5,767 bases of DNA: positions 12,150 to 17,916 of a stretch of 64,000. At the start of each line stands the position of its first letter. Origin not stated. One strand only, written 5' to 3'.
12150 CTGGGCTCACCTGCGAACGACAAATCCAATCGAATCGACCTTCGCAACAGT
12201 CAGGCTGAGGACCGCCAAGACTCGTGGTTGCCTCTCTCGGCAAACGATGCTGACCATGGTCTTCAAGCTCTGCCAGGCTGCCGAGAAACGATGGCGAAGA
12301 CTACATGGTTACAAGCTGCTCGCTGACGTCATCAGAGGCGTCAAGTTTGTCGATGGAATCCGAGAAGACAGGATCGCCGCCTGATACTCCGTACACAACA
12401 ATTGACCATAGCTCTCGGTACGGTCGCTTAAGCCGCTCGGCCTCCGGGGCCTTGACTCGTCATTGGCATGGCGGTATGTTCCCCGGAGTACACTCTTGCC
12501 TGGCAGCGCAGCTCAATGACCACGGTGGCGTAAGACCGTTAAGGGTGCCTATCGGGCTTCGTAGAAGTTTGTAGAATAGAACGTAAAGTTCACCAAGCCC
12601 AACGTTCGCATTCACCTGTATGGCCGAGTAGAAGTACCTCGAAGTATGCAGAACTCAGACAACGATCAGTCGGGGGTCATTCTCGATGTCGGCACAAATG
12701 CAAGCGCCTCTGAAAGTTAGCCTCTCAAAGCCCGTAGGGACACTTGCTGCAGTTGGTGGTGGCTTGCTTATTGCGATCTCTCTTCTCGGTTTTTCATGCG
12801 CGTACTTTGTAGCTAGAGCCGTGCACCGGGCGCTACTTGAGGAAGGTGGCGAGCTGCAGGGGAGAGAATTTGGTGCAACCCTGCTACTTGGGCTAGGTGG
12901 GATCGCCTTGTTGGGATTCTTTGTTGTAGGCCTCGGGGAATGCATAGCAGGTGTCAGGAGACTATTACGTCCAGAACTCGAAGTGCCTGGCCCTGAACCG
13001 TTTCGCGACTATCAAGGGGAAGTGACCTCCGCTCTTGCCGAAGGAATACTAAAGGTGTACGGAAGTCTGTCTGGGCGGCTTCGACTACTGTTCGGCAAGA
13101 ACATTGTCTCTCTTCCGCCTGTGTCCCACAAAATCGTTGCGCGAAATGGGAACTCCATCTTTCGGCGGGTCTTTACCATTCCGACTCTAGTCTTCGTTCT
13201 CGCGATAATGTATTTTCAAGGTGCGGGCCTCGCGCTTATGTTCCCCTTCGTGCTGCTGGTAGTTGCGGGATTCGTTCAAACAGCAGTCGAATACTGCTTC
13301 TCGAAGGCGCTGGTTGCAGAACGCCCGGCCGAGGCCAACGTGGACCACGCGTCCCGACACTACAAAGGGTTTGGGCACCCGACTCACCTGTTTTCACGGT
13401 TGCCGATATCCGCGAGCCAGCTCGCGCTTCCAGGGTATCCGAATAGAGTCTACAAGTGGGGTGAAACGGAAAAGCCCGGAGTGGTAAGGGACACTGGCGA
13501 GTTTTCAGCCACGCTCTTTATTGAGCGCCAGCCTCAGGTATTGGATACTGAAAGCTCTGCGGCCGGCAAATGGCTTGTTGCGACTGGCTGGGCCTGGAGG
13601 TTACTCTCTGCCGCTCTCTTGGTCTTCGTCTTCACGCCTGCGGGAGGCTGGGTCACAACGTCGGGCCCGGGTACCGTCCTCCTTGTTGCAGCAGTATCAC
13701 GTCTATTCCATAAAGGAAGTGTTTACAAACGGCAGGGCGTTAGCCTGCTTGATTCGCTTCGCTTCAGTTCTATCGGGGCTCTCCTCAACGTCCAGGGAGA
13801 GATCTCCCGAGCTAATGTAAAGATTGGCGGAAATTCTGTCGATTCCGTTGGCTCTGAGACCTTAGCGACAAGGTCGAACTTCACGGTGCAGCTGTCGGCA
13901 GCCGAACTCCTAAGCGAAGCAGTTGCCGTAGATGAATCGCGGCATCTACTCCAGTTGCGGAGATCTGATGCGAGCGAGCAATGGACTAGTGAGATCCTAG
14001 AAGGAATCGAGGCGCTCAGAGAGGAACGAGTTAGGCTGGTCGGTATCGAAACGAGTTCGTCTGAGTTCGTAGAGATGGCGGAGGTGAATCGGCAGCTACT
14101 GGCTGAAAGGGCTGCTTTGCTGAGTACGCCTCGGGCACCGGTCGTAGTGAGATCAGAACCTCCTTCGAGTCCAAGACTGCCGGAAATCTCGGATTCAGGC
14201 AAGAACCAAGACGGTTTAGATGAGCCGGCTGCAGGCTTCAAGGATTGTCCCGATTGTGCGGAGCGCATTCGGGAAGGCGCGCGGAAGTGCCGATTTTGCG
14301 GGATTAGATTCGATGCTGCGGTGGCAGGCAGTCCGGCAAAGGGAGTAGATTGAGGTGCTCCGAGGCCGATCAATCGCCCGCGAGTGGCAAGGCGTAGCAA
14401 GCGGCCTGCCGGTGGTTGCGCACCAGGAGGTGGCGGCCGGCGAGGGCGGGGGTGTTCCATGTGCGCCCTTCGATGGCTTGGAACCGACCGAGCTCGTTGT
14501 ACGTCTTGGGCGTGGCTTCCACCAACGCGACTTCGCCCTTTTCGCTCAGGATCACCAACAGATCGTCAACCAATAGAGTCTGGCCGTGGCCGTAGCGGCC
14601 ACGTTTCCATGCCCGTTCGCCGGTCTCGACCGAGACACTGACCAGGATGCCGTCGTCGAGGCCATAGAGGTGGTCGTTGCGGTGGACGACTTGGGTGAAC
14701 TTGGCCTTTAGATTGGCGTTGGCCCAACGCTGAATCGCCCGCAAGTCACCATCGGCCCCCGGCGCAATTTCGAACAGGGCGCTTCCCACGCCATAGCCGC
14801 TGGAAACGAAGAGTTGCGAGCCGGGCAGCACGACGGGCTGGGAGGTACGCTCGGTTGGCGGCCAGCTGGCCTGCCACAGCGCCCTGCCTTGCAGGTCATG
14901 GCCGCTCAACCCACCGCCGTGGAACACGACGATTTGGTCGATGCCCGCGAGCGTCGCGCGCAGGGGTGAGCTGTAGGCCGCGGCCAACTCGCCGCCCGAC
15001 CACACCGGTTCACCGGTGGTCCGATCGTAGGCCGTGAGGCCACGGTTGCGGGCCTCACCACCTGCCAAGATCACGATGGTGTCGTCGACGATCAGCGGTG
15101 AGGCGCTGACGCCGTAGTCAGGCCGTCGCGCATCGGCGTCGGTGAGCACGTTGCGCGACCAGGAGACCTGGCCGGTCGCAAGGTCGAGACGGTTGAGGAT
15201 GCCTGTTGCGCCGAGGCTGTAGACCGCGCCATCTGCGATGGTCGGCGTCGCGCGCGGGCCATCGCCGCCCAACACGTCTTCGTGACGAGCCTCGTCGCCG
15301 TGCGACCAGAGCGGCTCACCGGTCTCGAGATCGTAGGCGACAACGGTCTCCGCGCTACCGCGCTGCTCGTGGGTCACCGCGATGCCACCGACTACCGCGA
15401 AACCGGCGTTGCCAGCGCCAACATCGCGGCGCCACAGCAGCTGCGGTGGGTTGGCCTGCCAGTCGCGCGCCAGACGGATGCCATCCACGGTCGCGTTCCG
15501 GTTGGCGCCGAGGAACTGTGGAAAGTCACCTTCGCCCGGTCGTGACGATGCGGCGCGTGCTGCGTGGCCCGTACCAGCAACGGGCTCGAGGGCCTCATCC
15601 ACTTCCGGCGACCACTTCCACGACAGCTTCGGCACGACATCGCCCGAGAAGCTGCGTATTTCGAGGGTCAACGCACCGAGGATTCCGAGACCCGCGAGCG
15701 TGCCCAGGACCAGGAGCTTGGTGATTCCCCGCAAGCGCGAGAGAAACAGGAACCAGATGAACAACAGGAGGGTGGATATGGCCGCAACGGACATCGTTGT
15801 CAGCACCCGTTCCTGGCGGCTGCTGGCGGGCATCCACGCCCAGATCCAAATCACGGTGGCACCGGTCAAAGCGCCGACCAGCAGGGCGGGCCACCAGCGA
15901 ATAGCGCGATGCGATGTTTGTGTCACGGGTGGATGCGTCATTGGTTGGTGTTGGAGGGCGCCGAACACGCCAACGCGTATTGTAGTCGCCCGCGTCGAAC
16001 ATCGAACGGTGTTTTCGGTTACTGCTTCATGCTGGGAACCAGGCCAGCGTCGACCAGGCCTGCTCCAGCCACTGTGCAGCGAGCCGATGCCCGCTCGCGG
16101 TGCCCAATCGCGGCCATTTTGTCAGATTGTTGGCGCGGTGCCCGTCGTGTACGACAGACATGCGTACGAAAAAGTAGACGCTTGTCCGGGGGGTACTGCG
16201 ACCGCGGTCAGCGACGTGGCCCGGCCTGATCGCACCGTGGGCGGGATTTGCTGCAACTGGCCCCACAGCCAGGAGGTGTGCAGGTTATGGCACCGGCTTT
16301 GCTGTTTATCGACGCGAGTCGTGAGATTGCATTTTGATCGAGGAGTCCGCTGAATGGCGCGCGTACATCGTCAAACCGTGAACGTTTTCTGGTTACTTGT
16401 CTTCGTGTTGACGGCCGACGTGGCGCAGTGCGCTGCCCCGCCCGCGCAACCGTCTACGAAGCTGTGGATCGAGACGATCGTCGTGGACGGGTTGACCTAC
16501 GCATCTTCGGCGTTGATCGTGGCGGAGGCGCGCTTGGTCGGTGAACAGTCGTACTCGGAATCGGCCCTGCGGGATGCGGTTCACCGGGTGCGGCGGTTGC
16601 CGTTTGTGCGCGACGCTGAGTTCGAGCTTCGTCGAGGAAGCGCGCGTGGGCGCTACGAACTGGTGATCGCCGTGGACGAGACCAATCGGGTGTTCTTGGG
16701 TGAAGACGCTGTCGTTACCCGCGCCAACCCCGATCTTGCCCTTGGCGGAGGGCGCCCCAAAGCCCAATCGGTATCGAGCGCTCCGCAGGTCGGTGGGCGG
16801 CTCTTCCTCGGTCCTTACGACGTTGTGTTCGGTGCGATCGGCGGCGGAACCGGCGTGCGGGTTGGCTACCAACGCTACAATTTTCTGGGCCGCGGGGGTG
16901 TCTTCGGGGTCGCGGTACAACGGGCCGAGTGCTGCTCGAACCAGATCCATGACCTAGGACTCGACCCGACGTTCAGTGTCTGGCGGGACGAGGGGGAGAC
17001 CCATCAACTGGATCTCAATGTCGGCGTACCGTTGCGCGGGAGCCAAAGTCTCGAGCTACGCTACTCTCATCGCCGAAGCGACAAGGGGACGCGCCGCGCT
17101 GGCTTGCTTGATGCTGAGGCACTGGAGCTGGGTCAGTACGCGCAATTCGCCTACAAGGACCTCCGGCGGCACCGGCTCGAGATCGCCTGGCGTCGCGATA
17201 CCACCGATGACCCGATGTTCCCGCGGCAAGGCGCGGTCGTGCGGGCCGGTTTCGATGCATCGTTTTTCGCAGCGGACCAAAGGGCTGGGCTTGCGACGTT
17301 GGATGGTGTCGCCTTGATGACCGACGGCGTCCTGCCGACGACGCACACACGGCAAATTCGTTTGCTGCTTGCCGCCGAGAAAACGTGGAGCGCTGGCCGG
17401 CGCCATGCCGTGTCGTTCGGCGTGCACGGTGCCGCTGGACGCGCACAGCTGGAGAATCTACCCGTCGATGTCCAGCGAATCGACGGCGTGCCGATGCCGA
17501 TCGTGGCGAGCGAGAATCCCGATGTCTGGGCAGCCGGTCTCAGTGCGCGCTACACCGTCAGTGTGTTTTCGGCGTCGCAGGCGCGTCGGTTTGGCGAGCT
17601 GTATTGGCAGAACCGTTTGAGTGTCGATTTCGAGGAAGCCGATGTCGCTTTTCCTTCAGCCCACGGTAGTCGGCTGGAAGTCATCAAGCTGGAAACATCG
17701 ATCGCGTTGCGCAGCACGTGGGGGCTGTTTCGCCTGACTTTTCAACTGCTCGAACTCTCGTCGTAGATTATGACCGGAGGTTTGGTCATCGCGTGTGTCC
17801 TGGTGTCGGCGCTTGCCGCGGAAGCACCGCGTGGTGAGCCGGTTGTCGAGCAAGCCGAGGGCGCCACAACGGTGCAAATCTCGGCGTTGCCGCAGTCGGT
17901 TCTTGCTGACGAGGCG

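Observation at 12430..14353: Very low-GC cargo gene: multi-TM protein ending in a CPxC-x12-CxxC zinc ribbon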

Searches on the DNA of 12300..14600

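Call 87: search_rna_families(source=window, start=12300, end=14600, threshold=evalue, max_evalue=1)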
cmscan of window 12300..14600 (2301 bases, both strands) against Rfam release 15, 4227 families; matches with E-value up to 1: 0.
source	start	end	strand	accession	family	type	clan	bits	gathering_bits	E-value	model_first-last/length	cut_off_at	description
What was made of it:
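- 12575..12685 (+): Conserved 5' region (putative own promoter / 5'UTR with a GGGGG Shine-Dalgarno-like run 9-14 nt before the ATG) that travels with the gene. No Rfam match (call 87).
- Tried and rejected: An Rfam scan of 12300..14600 at E <= 1 found nothing (call 87).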

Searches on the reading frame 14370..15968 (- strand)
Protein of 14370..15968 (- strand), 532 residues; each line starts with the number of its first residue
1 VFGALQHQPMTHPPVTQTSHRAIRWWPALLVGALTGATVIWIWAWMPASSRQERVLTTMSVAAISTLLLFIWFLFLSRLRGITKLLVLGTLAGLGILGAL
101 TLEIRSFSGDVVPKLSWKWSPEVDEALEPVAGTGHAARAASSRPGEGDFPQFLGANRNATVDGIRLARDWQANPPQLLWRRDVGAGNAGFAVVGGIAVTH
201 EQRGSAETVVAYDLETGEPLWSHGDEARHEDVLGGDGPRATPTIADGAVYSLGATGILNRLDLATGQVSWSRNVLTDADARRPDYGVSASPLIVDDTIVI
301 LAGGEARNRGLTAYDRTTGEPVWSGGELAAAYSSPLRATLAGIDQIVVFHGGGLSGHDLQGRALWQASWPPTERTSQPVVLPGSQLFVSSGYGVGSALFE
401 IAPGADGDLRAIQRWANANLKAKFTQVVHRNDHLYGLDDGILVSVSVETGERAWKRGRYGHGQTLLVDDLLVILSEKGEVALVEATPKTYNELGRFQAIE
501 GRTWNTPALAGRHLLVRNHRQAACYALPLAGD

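Call 3: search_protein_families(library=pfam, proteins=[window:14370-15968:-], max_evalue=0.1)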
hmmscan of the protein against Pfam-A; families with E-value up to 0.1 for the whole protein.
window:14370-15968:- (532 aa): 2 families
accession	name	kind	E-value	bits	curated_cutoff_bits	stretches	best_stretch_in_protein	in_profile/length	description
PF13360.13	PQQ_2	-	3.5e-25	89.5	27.6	2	287-455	65-232/233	Outer membrane protein assembly factor BamB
PF01011.28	PQQ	-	2.1e-05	23.9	26.7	0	258-335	499-584/595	Glucose/ethanol/alcohol dehydrogenase, beta-propeller domain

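Call 4: search_protein_families(library=padloc, proteins=[window:14370-15968:-], max_evalue=1)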
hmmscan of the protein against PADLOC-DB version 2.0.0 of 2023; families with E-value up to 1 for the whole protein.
window:14370-15968:- (532 aa): 0 families

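Call 21: search_protein_families(library=ncbifam, proteins=[window:14370-15968:-], max_evalue=0.1)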
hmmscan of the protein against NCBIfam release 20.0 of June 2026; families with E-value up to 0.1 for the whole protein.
window:14370-15968:- (532 aa): 6 families
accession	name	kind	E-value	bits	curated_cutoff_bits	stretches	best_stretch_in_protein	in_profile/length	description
TIGR03300.1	assembly_YfgL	equivalog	4.9e-11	41.9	285.2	1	178-366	128-304/377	outer membrane protein assembly factor BamB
TIGR03075.1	PQQ_enz_alc_DH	subfamily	1.2e-09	37.4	480.05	1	204-324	76-196/530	PQQ-dependent dehydrogenase, methanol/ethanol family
TIGR04528.1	acido_non_PQQ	subfamily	4.5e-08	32.3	650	1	207-325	67-179/493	acido-empty-quinoprotein group A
NF008351.0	PRK11138.1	equivalog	2.3e-07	29.6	423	1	240-274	250-284/394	outer membrane protein assembly factor BamB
NF041516.1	PA2928_fam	subfamily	0.00012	21.6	70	0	207-234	69-99/376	PA2928 family protein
TIGR02229.1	caa3_sub_IV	subfamily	0.054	14.3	37.25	1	31-101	14-85/92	caa(3)-type oxidase, subunit IV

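Call 81: find_homologous_proteins(query=window:14370-15968:-, max_evalue=1e-20)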
Query window:14370-15968:- (532 aa): 2812 proteins with E <= 1e-20 among 8000 candidates; the best 120 are listed.
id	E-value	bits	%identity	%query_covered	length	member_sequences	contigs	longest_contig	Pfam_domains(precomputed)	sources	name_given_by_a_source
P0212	0.0e+0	1178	100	98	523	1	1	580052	PF01011.29,PF13360.14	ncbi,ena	-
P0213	9.7e-201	686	61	98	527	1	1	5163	PF13360.14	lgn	-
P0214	4.9e-179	615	57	98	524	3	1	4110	PF01011.29,PF13360.14,PF25293.2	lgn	-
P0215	3.5e-177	609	57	95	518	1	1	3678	PF01011.29,PF13360.14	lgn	-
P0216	1.7e-172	593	55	96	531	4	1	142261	PF01011.29,PF13360.14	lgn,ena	-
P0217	6.9e-171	588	55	95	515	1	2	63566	PF01011.29,PF13360.14,PF13570.14,PF25293.2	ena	-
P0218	2.1e-170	586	54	97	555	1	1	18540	PF01011.29,PF13360.14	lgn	-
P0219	3.4e-170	586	55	96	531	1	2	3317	PF01011.29,PF13360.14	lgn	-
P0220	1.0e-167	577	54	92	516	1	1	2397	PF01011.29,PF13360.14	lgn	-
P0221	2.3e-165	570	52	96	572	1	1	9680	PF01011.29,PF13360.14,PF13570.14,PF25293.2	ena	-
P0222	4.0e-165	569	52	96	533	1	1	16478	PF01011.29,PF13360.14,PF13570.14,PF25293.2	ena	-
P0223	1.2e-163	564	50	97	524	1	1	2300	PF01011.29,PF13360.14,PF13570.14,PF25293.2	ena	-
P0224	1.6e-163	563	55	95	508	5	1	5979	PF01011.29,PF13360.14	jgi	jgi:outer membrane protein assembly factor BamB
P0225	4.4e-163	562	51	98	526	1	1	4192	PF01011.29,PF13360.14,PF13570.14,PF25293.2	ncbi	-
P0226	9.4e-163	561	51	96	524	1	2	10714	PF13360.14,PF25293.2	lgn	-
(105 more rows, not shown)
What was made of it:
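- Tried and rejected: The PQQ neighbour's best relative is 61% identical and unnamed (call 81).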

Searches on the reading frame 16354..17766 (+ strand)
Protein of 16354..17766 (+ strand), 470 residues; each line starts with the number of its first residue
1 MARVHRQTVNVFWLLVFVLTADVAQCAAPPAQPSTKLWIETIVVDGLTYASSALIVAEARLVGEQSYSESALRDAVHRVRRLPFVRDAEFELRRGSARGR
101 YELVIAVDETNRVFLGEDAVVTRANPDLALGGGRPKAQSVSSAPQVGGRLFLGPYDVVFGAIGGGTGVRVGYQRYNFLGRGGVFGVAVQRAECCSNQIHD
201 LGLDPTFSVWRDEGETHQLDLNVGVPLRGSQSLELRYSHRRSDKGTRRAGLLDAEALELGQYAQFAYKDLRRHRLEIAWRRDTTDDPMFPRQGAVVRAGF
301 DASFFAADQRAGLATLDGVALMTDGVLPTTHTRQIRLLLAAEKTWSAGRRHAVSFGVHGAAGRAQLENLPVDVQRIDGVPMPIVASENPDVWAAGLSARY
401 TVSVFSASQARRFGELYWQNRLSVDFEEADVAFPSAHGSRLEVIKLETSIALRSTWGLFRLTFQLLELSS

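Call 3: search_protein_families(library=pfam, proteins=[window:16354-17766:+], max_evalue=0.1)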
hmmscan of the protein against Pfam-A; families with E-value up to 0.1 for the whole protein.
window:16354-17766:+ (470 aa): 1 family
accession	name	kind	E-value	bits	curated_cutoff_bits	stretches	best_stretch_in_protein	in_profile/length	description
PF01103.29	Omp85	-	0.00026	21.1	24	1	219-304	64-146/325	Omp85 superfamily domain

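Call 95: search_protein_families(library=padloc, proteins=[window:16354-17766:+], max_evalue=0.001)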
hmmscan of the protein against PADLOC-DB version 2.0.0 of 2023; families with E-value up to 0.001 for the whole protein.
window:16354-17766:+ (470 aa): 0 families
